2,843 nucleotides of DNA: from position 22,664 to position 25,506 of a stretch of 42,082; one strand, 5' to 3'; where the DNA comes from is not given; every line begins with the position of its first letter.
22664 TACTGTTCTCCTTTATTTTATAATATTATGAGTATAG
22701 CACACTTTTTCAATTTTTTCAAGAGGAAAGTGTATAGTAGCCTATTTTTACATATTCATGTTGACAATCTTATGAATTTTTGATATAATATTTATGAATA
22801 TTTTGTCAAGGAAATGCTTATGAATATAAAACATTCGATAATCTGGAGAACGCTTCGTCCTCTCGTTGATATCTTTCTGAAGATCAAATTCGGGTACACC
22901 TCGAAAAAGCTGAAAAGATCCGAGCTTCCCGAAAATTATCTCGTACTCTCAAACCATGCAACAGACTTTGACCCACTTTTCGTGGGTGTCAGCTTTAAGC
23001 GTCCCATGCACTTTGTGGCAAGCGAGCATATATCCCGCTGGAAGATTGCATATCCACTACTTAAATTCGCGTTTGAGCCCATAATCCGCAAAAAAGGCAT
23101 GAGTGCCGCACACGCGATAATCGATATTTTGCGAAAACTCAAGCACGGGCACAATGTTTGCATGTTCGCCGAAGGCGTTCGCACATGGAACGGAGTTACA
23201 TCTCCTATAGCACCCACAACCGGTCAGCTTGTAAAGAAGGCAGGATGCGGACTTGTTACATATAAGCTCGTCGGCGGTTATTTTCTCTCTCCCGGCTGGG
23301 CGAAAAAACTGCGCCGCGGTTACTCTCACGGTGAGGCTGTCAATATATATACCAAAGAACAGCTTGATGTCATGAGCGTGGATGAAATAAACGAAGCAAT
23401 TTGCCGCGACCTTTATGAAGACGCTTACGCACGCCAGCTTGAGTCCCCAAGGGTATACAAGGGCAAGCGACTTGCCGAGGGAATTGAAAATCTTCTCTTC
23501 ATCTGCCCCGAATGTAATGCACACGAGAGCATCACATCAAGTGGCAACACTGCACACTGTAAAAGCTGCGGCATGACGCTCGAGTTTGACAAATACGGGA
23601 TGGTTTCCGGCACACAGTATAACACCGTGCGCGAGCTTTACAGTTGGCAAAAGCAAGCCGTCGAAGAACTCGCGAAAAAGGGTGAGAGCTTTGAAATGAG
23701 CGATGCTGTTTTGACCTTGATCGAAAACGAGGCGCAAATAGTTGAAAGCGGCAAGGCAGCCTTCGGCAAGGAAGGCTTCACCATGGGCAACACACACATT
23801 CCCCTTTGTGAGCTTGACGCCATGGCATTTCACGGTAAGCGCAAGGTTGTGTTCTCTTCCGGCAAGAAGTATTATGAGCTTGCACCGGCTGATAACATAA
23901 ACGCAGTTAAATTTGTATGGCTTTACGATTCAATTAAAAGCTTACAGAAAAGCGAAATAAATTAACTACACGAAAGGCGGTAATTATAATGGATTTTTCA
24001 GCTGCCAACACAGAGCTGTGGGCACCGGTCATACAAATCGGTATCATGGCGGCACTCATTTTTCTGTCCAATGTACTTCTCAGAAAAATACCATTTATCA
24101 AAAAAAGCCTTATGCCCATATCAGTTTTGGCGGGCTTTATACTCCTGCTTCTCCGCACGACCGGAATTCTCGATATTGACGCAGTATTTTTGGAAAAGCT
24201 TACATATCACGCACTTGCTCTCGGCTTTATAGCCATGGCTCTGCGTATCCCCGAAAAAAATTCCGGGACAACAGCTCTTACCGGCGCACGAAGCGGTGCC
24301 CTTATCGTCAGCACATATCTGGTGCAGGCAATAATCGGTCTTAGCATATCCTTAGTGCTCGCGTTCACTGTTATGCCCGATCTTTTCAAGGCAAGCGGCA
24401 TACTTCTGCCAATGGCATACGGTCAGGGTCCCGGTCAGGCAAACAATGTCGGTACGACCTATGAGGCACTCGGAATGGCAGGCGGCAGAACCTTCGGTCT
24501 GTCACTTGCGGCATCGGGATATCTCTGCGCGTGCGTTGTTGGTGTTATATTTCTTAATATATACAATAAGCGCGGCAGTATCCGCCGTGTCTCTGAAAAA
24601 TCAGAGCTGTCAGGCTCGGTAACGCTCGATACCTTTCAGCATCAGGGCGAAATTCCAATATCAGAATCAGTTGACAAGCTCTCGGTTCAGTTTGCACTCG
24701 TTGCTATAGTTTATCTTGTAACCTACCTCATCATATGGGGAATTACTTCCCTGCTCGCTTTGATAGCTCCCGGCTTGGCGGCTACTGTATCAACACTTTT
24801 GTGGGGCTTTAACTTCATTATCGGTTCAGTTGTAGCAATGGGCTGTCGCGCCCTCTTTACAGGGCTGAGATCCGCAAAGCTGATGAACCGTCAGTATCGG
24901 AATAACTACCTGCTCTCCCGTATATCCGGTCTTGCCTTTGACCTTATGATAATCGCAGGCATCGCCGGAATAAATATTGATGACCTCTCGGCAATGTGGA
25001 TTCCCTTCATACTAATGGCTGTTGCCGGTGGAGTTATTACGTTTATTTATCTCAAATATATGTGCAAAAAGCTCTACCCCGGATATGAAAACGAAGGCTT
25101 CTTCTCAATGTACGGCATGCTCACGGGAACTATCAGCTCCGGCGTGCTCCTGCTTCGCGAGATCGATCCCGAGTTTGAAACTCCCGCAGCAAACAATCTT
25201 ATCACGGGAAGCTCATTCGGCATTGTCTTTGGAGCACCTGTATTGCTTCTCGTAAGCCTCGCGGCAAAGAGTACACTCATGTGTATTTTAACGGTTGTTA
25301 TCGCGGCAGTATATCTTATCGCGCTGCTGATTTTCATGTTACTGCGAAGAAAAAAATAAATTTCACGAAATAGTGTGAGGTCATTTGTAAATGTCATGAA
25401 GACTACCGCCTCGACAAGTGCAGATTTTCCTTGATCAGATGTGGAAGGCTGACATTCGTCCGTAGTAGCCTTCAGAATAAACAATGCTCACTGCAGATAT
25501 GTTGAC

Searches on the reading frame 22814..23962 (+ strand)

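Call 15: search_protein_families(library=pfam, proteins=[window:22814-23962:+], max_evalue=0.001)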
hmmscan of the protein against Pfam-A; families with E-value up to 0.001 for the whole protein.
window:22814-23962:+ (383 aa): 1 family
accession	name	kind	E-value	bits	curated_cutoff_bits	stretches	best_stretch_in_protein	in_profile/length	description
PF01553.26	Acyltransferase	-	4.5e-11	43.1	23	1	39-149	11-128/132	Acyltransferase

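Call 51: search_protein_families(library=ncbifam, proteins=[window:22814-23962:+], max_evalue=0.1)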
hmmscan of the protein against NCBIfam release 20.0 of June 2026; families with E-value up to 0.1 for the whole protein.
window:22814-23962:+ (383 aa): 6 families
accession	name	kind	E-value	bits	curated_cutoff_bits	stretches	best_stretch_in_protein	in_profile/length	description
TIGR00530.1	AGP_acyltrn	subfamily_domain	1.7e-11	44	102.95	1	34-132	8-109/130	1-acylglycerol-3-phosphate O-acyltransferase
NF006386.0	PRK08633.1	equivalog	3e-08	31.9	1221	1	36-142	435-541/1147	acyl-[ACP]--phospholipid O-acyltransferase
NF005291.0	PRK06814.1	equivalog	0.00064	17.7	1349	1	13-154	426-565/1140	acyl-[ACP]--phospholipid O-acyltransferase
NF052552.1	LyOrLpactfOlsARHOCB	equivalog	0.0013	17.8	300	1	43-125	89-169/271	lyso-ornithine lipid O-acyltransferase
NF052553.1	LyOrLpactfOlsABRUA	equivalog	0.008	15.4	300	1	42-122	67-146/263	lyso-ornithine lipid O-acyltransferase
NF009030.0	PRK12366.1-1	equivalog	0.046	12.1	1147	1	177-267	624-715/796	replication factor A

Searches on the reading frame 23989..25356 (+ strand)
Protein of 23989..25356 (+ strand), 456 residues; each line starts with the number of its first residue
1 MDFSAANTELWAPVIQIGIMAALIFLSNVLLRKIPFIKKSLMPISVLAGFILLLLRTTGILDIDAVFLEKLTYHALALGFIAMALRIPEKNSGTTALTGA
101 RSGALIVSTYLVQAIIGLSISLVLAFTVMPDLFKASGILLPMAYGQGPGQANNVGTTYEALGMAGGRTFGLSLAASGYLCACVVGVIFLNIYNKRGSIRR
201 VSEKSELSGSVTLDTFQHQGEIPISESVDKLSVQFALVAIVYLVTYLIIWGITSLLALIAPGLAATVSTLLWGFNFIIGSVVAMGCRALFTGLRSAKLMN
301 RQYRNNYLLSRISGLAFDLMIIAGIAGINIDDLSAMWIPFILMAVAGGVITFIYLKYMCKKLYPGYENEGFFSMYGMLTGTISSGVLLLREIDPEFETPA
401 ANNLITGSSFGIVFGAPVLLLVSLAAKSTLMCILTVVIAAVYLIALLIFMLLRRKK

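Call 15: search_protein_families(library=pfam, proteins=[window:23989-25356:+], max_evalue=0.001)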
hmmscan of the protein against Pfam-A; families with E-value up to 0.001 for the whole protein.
window:23989-25356:+ (456 aa): 0 families

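Call 51: search_protein_families(library=ncbifam, proteins=[window:23989-25356:+], max_evalue=0.1)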
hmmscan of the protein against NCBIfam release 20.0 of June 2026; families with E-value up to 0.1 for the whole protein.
window:23989-25356:+ (456 aa): 0 families

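Call 52: search_protein_families(library=pfam, proteins=[window:23989-25356:+], max_evalue=0.1)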
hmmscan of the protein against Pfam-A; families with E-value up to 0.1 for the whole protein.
window:23989-25356:+ (456 aa): 1 family
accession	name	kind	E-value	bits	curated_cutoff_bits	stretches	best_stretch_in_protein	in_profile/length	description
PF19602.4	DUF6107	-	0.02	15.5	27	0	378-422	15-59/106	Family of unknown function (DUF6107)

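Call 64: search_solved_structures(query=window:23989-25356:+, max_evalue=10)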
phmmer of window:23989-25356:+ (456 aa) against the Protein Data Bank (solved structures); distinct sequences matched with E-value up to 10: 1.
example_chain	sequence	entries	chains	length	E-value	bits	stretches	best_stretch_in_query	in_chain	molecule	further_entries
7nh9_A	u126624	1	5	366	0.91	11.6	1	294-354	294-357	CmaX protein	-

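Call 74: find_homologous_proteins(query=window:23989-25356:+, max_evalue=0.001)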
Query window:23989-25356:+ (456 aa): 5537 proteins with E <= 0.001 among 8000 candidates; the best 120 are listed.
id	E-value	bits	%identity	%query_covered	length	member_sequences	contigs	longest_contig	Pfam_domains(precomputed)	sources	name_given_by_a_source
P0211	1.7e-283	958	100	100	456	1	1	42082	-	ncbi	-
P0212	8.1e-281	949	99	100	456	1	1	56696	-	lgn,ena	-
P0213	5.8e-256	867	88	100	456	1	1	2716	-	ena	-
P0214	4.3e-255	864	89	100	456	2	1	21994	-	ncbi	-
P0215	4.1e-254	861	88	100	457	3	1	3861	-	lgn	-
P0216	5.0e-247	838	84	100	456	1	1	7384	-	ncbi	-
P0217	2.5e-245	832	84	100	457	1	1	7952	-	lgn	-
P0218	4.9e-245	831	84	100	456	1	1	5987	-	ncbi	-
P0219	4.2e-244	828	84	100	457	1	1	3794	-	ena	-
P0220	4.6e-244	828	84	100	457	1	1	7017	-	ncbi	-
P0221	4.8e-242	821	82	100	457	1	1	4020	-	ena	-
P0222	7.8e-242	821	82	100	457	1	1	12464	-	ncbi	-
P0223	4.1e-240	815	81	100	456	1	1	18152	-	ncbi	-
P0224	6.1e-240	814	81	100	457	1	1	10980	-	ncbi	-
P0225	2.9e-238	809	81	100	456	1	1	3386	-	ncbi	-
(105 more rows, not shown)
